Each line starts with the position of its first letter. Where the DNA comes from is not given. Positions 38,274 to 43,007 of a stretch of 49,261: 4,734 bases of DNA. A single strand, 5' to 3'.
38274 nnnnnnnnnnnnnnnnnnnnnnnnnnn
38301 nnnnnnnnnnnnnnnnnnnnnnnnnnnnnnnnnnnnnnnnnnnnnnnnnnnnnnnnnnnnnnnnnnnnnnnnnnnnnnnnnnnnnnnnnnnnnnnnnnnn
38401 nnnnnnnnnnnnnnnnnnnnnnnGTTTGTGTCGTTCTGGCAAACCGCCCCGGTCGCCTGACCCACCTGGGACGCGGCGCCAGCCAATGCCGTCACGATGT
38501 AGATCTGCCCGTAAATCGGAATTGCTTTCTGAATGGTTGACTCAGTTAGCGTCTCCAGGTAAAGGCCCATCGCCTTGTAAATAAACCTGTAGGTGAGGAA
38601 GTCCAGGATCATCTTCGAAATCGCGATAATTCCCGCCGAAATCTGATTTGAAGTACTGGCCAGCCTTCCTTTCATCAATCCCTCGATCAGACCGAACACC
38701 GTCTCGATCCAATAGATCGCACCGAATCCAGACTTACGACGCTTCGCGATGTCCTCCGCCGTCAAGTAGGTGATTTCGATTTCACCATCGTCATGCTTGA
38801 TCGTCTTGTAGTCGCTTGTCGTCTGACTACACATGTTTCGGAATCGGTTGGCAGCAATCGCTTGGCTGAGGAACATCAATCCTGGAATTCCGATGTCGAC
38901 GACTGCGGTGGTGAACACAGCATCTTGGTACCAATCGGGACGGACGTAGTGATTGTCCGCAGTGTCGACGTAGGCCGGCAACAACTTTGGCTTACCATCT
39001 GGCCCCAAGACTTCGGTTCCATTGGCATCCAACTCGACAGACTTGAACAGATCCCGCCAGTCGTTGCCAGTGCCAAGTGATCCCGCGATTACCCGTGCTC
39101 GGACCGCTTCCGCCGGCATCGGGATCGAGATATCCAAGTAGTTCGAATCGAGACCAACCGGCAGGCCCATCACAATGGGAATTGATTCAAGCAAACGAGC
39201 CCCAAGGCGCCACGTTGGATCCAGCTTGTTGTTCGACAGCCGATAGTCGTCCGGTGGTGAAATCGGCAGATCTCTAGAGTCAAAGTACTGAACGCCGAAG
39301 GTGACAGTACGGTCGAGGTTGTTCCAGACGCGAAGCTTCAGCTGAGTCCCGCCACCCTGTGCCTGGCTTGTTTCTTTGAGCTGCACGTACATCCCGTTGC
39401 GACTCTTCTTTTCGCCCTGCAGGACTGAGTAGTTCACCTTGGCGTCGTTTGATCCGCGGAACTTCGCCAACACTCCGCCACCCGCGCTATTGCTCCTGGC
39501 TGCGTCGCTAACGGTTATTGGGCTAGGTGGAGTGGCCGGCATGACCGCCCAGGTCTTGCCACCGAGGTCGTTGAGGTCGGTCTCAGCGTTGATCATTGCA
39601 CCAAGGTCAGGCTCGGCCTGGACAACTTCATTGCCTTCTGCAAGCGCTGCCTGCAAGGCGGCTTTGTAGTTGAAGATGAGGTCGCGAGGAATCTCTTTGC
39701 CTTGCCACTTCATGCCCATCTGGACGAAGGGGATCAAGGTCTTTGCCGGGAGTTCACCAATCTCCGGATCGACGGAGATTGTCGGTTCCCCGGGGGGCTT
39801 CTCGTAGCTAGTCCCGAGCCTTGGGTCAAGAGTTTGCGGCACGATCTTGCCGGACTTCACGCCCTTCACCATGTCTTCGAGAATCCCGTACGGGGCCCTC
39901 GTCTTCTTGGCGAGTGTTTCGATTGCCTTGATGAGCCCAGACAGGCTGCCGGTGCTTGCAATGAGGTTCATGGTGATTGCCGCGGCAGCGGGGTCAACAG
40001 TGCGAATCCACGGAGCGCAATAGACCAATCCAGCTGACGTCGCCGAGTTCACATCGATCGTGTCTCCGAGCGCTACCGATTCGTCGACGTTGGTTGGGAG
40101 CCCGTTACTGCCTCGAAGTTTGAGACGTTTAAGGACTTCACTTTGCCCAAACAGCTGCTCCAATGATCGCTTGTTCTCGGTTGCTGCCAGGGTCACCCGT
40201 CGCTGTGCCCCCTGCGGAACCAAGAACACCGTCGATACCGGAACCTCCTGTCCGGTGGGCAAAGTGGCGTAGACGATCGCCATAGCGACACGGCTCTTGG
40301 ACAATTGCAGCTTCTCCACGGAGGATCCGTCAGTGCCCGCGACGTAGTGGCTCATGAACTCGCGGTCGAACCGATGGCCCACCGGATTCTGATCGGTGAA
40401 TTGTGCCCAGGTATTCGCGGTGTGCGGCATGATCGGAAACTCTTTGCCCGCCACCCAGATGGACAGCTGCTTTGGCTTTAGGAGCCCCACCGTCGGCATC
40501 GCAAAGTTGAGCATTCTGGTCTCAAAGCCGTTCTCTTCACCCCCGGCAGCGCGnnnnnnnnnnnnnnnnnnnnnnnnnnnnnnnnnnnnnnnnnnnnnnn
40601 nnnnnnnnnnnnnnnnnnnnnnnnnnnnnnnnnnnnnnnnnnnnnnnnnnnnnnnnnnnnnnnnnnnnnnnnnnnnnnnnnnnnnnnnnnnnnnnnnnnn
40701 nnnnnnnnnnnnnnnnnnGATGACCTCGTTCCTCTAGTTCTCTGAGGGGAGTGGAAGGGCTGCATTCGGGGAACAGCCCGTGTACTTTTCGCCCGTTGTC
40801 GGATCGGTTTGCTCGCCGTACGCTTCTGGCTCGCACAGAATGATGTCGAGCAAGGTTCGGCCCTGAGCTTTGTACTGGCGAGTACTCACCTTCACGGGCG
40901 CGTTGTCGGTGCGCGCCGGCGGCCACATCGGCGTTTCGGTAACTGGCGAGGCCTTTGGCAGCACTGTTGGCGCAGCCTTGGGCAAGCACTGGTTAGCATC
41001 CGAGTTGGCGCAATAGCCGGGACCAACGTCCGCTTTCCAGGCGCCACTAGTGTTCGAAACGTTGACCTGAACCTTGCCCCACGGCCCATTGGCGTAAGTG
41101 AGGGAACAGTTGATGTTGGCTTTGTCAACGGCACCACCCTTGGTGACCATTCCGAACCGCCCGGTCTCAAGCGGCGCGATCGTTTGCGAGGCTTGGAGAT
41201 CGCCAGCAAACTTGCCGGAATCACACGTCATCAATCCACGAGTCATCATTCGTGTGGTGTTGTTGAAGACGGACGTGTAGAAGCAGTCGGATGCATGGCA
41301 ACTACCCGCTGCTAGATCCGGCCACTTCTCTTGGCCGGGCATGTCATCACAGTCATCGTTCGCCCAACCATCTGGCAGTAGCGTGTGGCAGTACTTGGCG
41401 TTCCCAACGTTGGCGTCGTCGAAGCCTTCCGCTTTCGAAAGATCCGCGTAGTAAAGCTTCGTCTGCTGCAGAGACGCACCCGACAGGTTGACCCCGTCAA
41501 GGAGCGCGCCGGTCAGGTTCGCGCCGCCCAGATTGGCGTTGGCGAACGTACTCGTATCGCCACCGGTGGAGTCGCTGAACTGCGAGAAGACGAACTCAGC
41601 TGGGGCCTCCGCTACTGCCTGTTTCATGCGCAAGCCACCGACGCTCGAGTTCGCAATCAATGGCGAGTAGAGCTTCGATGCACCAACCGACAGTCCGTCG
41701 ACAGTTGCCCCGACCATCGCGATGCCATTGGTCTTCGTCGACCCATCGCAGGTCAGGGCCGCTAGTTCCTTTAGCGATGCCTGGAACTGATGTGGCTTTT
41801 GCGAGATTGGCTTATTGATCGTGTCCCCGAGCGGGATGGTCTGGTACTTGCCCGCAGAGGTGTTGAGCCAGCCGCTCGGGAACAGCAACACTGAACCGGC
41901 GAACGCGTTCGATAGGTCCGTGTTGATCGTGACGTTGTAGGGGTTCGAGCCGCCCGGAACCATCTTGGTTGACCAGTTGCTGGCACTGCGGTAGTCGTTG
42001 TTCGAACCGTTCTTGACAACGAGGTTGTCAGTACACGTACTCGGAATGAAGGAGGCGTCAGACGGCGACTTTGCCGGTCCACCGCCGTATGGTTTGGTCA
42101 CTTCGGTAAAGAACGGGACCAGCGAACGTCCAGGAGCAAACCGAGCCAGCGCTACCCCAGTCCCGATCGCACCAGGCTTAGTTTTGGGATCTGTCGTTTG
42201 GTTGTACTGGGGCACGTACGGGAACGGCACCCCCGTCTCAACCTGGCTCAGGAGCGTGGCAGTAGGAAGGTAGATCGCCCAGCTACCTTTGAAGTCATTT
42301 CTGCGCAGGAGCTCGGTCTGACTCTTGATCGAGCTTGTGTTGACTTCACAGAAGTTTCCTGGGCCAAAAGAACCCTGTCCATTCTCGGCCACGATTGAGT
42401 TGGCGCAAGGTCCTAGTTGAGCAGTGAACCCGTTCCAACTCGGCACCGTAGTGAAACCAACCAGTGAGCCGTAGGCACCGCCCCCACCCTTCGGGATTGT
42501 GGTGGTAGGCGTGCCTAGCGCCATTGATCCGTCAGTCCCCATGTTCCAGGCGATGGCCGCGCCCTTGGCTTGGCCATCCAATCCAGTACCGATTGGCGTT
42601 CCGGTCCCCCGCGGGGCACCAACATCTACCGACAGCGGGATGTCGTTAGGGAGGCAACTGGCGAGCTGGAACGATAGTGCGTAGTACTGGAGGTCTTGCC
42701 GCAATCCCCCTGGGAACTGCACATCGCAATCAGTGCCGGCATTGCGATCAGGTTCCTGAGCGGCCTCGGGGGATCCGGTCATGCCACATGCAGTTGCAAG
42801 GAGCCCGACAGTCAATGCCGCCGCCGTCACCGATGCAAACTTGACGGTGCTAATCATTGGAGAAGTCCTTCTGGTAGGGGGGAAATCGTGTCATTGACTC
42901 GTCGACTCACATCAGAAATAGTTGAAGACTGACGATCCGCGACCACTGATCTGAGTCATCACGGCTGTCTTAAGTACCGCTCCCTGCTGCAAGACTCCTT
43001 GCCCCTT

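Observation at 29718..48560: Six-gene ~19 kb operon encoding only exported giant repeat proteins (RHS/YD, pentapeptide, NHL, FN3, Tat)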

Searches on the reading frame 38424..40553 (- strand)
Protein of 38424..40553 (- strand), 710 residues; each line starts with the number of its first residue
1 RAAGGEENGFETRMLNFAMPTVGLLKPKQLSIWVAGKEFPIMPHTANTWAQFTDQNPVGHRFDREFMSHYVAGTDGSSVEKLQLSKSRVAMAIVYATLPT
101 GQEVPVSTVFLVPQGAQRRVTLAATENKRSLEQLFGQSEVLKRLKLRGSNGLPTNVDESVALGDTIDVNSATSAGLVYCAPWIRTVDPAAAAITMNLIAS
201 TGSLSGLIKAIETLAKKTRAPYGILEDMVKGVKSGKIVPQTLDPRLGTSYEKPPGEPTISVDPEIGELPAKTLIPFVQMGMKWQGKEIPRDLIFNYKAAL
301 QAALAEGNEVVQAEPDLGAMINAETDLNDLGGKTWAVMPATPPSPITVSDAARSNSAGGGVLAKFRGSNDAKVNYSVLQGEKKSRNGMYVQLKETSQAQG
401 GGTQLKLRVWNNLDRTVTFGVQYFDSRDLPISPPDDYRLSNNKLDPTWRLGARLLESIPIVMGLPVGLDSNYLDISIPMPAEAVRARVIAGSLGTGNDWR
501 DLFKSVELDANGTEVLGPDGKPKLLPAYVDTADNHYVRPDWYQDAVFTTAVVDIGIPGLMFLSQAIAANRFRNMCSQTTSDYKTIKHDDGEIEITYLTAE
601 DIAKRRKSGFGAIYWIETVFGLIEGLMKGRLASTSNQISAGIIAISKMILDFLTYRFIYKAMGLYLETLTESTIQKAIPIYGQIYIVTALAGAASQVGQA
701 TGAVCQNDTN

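Call 85: predict_structure(alignment_id=A8)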
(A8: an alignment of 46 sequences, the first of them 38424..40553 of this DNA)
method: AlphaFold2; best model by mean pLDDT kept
length: 710 residues; sequences in the alignment: 46
mean_pLDDT: 75.2   pTM: 0.55
mean pLDDT of the five models: 75.2, 75.0, 73.3, 72.4, 71.2
residues with pLDDT >= 90: 223; 70-90: 251; 50-70: 126; < 50: 110
segments of 3 or more residues with pLDDT < 50: 1-5, 339-369, 380-383, 575-584, 591-597, 632-637, 661-682, 693-695, 697-710
pLDDT, mean of each block of 10 residues (from residue 1): 57 95 92 89 97 96 95 94 92 94 92 94 85 87 91 94 96 94 86 93 91 94 84 74 76 80 77 87 93 87 83 77 75 64 43 32 37 54 61 82 86 84 92 90 88 76 61 89 88 74 89 92 87 70 86 73 62 49 52 48 52 56 56 48 57 54 43 36 52 48 41
secondary structure, 60 per line:
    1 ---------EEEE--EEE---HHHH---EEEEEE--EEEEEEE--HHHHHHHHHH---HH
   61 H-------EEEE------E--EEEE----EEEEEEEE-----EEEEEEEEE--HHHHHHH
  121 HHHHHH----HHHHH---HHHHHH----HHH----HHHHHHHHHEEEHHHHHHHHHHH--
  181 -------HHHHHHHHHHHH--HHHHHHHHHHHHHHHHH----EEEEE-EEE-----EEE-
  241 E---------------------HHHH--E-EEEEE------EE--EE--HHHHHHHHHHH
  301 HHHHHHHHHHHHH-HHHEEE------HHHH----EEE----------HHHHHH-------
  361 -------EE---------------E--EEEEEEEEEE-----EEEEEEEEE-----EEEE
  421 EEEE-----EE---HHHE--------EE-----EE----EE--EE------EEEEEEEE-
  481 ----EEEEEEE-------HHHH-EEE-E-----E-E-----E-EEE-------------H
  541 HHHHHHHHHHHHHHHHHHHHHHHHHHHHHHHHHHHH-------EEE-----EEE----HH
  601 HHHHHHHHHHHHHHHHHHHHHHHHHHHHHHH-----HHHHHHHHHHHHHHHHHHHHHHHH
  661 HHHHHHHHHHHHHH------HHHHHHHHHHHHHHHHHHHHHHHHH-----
elements in order (helices of 4 or more, strands of 3 or more residues): E10-13 E16-18 H22-25 E29-34 E37-43 H46-55 E69-72 E82-85 E90-97 E103-111 H114-126 H131-135 H139-144 H156-164 E165-167 H168-178 H188-199 H202-218 E223-227 E229-231 E237-239 H263-266 E271-275 H290-313 E318-320 H327-330 E335-337 H348-353 E388-397 E403-411 E417-424 E472-479 E485-491 H499-502 E504-506 E524-526 H540-576 E584-586 E592-594 H599-631 H637-674 H681-705

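Call 88: fold_search(model_id=the predicted structure, library=pdb)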
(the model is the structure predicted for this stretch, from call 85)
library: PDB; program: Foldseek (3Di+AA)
matches with E <= 10: 974; with E <= 0.001: 0
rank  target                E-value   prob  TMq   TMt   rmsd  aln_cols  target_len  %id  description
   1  3o0l_A                1.4e-03  1.00  0.10  0.55  11.1       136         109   11  Crystal structure of a Pfam DUF1425 family member (Shew_1734) from Shewanella sp. pv-4 at 1.81 a resolution (released 2010-08-04)
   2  3o0l_B                3.7e-03  1.00  0.11  0.57  11.3       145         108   10  Crystal structure of a Pfam DUF1425 family member (Shew_1734) from Shewanella sp. pv-4 at 1.81 a resolution (released 2010-08-04)
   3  3rj2                  1.7e-02  0.98  0.10  0.38   7.7       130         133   16  Structural and functional characterization of a novel histone H3 binding protein ORF158L from the Singapore grouper irid (released 2012-02-29)
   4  4gio_A                2.2e-02  1.00  0.09  0.53   3.4       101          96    8  Crystal structure of Campylobacter jejuni cj0090 (released 2012-09-26)
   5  5ek5_A                5.0e-02  0.89  0.09  0.43  15.3       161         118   12  STRUCTURAL CHARACTERIZATION OF IRMA FROM ESCHERICHIA COLI (released 2016-03-09)
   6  5ek5_B                6.2e-02  0.98  0.10  0.45   4.2       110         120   11  STRUCTURAL CHARACTERIZATION OF IRMA FROM ESCHERICHIA COLI (released 2016-03-09)
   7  3hrz_B                6.2e-02  0.16  0.05  0.13  17.6       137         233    6  Cobra Venom Factor (CVF) in complex with human factor B (released 2009-07-07)
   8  6f0y_MODEL_1_A        6.5e-02  0.20  0.08  0.22  15.3       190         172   11  Rtt109 peptide bound to Asf1 (released 2017-12-27)
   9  5jpm_B                6.9e-02  0.13  0.09  0.08  28.1       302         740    9  Structure of the complex of human complement C4 with MASP-2 rebuilt using iMDFF (released 2016-08-10)
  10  9dng_A                6.9e-02  0.04  0.07  0.10  30.6       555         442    8  Structure of rat beta-arrestin 1 by fiducial-assisted cryo-EM (released 2025-01-22)
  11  3frp_G                7.3e-02  0.20  0.09  0.23  23.5       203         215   10  Crystal Structure of Cobra Venom Factor, a Co-factor for C3- and C5 convertase CVFBb (released 2009-04-28)
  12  1f13_B                7.3e-02  0.12  0.09  0.09  27.9       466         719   10  RECOMBINANT HUMAN CELLULAR COAGULATION FACTOR XIII (released 1998-08-12)
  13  7uzs                  8.6e-02  0.05  0.08  0.09  25.3       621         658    9  Protein 4.2 (local refinement from consensus reconstruction of ankyrin complex classes) (released 2022-07-20)
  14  5t9g_A                1.1e-01  0.21  0.08  0.07  14.6       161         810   13  Crystal structure of BuGH2Cwt in complex with Galactoisofagomine (released 2017-09-13)
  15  6rqj_A                1.2e-01  0.14  0.09  0.07  20.5       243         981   12  Structure of human complement C5 complexed with tick inhibitors OmCI, RaCI1 and CirpT1 (released 2020-01-08)
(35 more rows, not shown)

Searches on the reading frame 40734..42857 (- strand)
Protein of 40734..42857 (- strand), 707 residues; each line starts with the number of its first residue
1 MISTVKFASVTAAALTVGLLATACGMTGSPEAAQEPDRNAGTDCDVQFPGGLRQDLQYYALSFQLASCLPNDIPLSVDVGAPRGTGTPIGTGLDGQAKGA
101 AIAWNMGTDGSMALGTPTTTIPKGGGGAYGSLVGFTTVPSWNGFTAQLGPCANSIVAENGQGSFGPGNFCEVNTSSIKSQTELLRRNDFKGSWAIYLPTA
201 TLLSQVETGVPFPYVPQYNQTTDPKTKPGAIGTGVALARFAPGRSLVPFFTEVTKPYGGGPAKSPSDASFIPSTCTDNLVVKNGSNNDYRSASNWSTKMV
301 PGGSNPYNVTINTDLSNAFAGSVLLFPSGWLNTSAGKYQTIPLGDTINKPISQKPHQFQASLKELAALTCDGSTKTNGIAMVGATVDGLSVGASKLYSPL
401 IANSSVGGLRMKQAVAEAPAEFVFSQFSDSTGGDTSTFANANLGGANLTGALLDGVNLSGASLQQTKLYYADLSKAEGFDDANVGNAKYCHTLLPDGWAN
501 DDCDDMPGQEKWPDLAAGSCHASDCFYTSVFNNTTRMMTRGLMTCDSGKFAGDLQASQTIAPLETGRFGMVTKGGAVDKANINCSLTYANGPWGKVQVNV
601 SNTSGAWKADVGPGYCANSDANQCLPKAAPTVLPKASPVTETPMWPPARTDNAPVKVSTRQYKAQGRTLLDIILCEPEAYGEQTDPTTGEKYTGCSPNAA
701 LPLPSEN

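Call 4: search_protein_families(library=pfam, proteins=[window:40734-42857:-], max_evalue=0.01)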
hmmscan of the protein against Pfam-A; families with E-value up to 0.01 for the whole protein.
window:40734-42857:- (707 aa): 1 family
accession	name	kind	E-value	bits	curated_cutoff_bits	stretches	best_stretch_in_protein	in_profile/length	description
PF00805.28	Pentapeptide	-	1.1e-08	34.8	20.2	1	441-476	1-36/40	Pentapeptide repeats (8 copies)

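Call 7: search_protein_families(library=ncbifam, proteins=[window:40734-42857:-], max_evalue=0.01)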
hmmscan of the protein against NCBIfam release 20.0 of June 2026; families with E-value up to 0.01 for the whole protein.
window:40734-42857:- (707 aa): 4 families
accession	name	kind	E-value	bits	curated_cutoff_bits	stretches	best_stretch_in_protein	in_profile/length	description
NF047416.1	penta_HetL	equivalog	1.2e-05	24.9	260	1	437-488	89-139/218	heterocyst differentiation pentapeptide repeat protein HetL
NF052603.1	penta_Alr5209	equivalog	9.3e-05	22.5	125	1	437-479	59-101/113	Alr5209 family pentapeptide repeat protein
NF011744.0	PRK15197.1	equivalog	0.0035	16.6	274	1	436-477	184-225/291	SPI-2 type III secretion system effector PipB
NF011743.0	PRK15196.1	equivalog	0.004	16.1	354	1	376-473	149-244/350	type III secretion system effector PipB2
